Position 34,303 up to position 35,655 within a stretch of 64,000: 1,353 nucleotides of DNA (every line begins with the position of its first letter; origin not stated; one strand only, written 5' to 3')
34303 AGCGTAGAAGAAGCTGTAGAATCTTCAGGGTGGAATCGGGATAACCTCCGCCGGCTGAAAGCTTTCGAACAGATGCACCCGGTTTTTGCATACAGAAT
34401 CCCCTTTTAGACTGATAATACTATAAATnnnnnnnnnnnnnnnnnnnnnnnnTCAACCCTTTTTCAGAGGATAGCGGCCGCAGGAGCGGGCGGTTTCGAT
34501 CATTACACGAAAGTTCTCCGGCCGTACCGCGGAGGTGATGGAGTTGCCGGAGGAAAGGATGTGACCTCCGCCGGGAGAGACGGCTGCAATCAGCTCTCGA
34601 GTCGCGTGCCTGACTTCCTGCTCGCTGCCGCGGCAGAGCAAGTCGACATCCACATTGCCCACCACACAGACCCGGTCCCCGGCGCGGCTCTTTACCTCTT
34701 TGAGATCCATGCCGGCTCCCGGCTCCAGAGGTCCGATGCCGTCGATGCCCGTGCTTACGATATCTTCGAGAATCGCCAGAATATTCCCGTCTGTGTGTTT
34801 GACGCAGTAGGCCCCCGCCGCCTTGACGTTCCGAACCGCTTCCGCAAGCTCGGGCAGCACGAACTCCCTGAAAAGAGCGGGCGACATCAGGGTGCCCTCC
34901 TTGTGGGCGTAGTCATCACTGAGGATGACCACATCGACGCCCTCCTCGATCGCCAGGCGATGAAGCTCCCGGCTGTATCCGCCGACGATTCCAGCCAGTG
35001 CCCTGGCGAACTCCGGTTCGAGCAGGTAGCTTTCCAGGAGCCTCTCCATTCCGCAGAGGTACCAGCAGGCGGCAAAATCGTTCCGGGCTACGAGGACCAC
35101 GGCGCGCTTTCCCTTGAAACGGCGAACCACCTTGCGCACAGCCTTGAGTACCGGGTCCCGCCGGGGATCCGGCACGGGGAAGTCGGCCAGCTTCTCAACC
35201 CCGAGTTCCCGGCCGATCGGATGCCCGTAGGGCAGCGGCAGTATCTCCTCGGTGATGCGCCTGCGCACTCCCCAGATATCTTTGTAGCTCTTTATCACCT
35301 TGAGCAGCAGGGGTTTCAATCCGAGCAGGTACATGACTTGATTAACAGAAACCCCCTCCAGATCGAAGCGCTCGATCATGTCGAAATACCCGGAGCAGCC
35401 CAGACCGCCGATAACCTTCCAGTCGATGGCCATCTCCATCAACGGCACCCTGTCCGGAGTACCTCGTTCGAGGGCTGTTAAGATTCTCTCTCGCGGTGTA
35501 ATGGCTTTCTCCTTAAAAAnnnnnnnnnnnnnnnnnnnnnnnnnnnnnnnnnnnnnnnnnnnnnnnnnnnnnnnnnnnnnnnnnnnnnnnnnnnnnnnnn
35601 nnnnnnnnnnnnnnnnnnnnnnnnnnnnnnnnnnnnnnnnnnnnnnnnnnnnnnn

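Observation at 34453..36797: MEMO1-family protein with an N-terminal extension resembling a peptide-binding (PqqD/RRE-like) domain, adjacent to a URO-D-family protein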

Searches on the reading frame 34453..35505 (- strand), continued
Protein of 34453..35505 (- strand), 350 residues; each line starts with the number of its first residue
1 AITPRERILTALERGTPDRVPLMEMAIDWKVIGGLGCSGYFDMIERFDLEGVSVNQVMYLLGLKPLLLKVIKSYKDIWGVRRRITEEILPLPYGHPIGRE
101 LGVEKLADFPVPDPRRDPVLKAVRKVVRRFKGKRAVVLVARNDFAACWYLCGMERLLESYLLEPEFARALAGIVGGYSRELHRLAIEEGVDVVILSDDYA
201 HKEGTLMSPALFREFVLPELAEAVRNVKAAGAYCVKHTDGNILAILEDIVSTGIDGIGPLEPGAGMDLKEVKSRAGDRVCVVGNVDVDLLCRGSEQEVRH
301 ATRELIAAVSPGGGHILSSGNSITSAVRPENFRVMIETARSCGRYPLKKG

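Call 87: find_encoding_contigs(protein=P0409, flank=6000, max_places=1)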
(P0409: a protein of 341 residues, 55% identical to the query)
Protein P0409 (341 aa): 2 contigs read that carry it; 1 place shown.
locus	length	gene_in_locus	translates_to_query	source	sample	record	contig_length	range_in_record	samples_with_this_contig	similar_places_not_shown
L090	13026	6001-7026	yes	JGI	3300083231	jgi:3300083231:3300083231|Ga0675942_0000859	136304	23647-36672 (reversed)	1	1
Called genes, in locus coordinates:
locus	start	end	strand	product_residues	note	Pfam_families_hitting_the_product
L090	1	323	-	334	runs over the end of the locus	PF01368:DHH, PF02272:DHHA1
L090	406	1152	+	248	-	PF01643:Acyl-ACP_TE, PF20791:Acyl-ACP_TE_C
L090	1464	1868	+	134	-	PF12647:RNHCP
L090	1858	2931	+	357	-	PF03193:RsgA_GTPase, PF00005:ABC_tran (weak), PF01926:MMR_HSR1 (weak)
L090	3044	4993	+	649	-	PF17297:PEPCK_N, PF00821:PEPCK_GTP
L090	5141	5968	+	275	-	PF05448:AXE1 (faint), PF02230:Abhydrolase_2 (faint), PF12146:Hydrolase_4, PF00561:Abhydrolase_1, PF12697:Abhydrolase_6, PF00326:Peptidase_S9 (faint)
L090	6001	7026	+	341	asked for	PF01208:URO-D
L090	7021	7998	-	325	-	-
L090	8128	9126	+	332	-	-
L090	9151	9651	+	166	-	-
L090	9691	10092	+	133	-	PF00293:NUDIX, PF14815:NUDIX_4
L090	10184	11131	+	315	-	-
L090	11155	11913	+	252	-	-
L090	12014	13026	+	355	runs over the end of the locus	-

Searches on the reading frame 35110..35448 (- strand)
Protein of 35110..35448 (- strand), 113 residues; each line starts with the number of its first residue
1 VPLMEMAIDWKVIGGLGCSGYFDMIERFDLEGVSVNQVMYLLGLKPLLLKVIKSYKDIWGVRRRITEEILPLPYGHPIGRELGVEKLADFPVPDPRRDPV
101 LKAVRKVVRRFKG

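Call 5: search_protein_families(library=pfam, proteins=[window:35110-35448:-], max_evalue=10)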
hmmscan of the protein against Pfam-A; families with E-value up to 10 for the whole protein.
seq(113 aa): 0 families
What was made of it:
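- The Pfam PqqD model does not hit the window protein (call 5).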
